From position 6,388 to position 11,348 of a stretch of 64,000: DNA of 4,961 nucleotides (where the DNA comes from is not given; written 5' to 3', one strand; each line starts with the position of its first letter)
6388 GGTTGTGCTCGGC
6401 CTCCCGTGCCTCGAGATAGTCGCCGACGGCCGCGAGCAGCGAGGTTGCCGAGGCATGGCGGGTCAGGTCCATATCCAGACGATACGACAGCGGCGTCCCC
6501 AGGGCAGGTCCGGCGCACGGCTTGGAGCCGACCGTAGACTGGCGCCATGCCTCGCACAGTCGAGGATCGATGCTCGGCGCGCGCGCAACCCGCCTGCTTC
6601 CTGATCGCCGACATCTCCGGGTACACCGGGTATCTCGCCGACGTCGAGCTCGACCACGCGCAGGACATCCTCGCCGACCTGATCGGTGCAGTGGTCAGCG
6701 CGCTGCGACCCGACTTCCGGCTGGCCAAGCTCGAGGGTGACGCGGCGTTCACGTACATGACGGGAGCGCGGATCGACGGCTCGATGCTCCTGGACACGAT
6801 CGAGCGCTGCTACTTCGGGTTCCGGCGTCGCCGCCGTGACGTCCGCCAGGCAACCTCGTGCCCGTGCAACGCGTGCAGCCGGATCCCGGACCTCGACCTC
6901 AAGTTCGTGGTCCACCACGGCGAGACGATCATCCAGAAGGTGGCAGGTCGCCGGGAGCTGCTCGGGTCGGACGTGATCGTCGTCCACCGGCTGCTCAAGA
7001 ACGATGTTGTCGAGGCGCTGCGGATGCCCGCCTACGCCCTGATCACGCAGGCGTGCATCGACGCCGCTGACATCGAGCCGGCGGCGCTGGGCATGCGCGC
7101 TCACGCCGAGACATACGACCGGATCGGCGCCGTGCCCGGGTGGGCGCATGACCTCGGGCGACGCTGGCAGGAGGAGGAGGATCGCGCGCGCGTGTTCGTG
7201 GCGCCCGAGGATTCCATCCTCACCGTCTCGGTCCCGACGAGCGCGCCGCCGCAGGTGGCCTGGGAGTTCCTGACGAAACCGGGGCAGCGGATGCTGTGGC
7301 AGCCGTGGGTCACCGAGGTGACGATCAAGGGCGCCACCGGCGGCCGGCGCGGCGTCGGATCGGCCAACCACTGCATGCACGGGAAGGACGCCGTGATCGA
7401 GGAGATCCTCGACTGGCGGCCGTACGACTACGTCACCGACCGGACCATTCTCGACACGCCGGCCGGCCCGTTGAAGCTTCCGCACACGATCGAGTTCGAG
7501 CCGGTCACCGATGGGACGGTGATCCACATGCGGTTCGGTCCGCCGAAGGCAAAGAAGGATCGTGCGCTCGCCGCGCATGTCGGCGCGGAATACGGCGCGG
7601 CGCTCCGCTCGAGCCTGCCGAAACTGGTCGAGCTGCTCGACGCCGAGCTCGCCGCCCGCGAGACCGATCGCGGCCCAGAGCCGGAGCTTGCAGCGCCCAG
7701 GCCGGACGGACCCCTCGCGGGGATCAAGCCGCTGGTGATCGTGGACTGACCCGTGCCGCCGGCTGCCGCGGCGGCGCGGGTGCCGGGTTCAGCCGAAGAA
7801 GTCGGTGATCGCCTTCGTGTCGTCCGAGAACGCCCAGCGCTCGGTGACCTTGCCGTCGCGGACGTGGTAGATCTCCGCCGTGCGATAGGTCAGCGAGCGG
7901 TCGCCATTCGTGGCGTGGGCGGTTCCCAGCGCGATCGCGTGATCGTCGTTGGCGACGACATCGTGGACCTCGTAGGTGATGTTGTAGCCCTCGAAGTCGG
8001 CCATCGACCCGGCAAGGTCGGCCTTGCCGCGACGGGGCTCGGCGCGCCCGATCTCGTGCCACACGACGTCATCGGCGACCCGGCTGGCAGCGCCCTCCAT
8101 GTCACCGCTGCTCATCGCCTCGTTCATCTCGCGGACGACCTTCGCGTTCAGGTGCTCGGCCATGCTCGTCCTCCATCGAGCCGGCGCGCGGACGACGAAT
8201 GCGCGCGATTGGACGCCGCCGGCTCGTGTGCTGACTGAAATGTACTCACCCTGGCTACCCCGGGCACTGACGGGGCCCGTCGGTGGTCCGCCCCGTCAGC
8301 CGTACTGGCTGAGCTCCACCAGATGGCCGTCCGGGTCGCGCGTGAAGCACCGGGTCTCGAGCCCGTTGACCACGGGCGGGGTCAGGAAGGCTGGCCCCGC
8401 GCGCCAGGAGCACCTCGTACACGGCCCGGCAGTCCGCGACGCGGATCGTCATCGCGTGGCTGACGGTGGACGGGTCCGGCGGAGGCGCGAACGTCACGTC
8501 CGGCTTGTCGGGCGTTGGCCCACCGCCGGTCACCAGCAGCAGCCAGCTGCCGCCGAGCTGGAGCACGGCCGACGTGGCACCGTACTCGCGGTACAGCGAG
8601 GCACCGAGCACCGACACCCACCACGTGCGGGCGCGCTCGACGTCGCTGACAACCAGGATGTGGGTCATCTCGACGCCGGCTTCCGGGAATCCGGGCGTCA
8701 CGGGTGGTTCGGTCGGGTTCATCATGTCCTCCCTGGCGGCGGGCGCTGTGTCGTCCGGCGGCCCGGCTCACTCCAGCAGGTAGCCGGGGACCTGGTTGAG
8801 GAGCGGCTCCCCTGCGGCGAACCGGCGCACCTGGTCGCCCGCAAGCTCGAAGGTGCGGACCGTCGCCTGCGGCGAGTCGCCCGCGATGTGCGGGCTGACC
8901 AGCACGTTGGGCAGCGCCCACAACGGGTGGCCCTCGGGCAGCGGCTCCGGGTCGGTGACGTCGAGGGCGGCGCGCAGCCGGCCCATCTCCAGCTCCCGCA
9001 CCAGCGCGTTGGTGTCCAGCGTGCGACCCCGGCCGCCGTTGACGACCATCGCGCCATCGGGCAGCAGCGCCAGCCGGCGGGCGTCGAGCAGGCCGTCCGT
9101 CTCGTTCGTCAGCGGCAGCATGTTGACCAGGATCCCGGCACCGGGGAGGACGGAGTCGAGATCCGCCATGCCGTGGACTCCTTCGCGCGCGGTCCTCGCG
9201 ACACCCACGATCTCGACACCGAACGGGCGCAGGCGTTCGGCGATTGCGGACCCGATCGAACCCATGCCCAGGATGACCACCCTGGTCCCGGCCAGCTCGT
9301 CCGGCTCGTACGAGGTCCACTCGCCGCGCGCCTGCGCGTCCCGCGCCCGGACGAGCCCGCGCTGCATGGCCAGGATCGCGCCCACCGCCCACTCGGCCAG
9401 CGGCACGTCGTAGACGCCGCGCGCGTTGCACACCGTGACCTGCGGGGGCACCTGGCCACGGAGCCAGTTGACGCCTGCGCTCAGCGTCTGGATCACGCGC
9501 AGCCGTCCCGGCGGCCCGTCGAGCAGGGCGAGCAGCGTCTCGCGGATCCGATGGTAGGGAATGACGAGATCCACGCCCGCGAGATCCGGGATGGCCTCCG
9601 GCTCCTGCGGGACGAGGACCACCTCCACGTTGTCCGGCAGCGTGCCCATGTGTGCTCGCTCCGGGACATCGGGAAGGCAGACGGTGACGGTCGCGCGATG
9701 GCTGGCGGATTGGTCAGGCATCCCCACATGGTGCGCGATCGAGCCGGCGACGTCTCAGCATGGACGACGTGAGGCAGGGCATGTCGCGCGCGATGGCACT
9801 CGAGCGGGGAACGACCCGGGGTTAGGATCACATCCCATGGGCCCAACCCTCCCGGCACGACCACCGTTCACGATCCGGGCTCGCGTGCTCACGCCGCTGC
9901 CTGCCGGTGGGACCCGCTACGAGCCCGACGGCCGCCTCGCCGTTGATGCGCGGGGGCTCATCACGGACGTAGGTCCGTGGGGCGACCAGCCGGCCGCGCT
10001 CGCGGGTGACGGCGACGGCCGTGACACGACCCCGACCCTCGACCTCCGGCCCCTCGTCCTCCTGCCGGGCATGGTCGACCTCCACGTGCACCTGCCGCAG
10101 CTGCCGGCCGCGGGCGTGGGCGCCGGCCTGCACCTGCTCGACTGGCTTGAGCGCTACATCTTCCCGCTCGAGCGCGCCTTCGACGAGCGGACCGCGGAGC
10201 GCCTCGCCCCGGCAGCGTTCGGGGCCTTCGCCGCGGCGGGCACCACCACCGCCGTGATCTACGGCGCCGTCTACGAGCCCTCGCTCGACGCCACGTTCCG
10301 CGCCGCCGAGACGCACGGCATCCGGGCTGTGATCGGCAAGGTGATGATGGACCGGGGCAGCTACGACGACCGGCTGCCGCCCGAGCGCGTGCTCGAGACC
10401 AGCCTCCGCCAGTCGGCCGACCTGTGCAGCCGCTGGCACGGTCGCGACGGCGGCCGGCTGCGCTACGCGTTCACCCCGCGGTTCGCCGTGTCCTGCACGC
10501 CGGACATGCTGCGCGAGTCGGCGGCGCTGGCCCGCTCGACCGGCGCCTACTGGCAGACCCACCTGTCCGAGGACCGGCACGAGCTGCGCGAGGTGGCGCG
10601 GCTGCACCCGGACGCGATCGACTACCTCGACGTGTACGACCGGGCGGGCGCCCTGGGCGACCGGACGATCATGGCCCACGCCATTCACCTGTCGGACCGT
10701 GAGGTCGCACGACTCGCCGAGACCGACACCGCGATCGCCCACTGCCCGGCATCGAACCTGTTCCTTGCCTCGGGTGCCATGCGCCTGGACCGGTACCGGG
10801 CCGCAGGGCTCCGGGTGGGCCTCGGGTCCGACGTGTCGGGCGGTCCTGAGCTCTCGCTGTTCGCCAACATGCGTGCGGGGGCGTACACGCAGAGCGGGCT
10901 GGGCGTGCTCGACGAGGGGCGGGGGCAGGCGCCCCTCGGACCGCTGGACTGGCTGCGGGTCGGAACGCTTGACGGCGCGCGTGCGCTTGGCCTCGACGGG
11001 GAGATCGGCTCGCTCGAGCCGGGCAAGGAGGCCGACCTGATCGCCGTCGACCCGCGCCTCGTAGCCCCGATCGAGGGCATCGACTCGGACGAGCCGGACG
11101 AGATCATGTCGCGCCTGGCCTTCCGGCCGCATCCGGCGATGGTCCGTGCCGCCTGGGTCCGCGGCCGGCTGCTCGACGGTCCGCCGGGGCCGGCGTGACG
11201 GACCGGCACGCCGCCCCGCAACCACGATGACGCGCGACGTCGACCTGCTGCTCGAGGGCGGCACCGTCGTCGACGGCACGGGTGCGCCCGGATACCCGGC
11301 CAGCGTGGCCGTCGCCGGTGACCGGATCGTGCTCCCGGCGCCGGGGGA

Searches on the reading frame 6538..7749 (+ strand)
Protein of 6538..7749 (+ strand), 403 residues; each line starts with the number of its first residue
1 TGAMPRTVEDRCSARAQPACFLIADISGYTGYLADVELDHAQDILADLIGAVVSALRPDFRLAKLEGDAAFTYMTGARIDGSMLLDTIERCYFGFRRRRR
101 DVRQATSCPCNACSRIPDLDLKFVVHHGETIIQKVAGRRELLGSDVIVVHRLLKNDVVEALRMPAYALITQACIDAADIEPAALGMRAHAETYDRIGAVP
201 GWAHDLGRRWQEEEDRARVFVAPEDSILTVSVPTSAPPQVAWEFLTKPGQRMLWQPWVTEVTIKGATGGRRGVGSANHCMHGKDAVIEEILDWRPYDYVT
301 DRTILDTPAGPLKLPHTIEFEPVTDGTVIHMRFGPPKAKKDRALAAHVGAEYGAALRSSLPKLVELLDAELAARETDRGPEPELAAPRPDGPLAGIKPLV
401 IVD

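Call 91: search_protein_families(library=pfam, proteins=[window:6538-7749:+], max_evalue=0.00001)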
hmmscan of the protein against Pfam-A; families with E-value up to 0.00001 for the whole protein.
window:6538-7749:+ (403 aa): 2 families
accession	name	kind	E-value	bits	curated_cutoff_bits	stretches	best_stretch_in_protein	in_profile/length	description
PF10851.13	DUF2652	-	1.5e-31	109.3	22.1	1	46-158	2-114/118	Protein of unknown function (DUF2652)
PF10604.15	Polyketide_cyc2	-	3.9e-13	50.3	27.4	1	229-357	5-135/142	Polyketide cyclase / dehydrase and lipid transport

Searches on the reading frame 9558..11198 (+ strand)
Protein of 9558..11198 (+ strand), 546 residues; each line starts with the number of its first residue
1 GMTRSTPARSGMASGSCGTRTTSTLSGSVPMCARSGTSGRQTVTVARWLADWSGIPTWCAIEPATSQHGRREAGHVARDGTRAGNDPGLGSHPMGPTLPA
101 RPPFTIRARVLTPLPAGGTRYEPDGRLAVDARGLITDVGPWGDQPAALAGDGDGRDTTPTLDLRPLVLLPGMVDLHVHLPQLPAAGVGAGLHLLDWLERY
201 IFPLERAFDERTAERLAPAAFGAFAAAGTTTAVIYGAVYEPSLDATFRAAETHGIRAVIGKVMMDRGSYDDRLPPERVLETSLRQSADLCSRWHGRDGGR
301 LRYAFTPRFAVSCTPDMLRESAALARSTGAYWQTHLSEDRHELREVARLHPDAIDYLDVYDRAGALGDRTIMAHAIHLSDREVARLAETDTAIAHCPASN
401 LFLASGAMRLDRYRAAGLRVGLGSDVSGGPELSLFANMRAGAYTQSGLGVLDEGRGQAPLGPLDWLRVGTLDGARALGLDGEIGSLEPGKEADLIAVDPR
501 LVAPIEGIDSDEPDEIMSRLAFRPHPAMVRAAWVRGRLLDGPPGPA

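Call 91: search_protein_families(library=pfam, proteins=[window:9558-11198:+], max_evalue=0.00001)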
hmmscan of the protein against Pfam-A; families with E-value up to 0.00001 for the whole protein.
window:9558-11198:+ (546 aa): 2 families
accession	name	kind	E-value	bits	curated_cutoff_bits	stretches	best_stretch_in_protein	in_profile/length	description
PF01979.26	Amidohydro_1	-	2.8e-58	198.3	25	1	167-521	1-327/345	Amidohydrolase family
PF07969.17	Amidohydro_3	-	4.3e-11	43.4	29.7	1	221-538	165-470/472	Amidohydrolase family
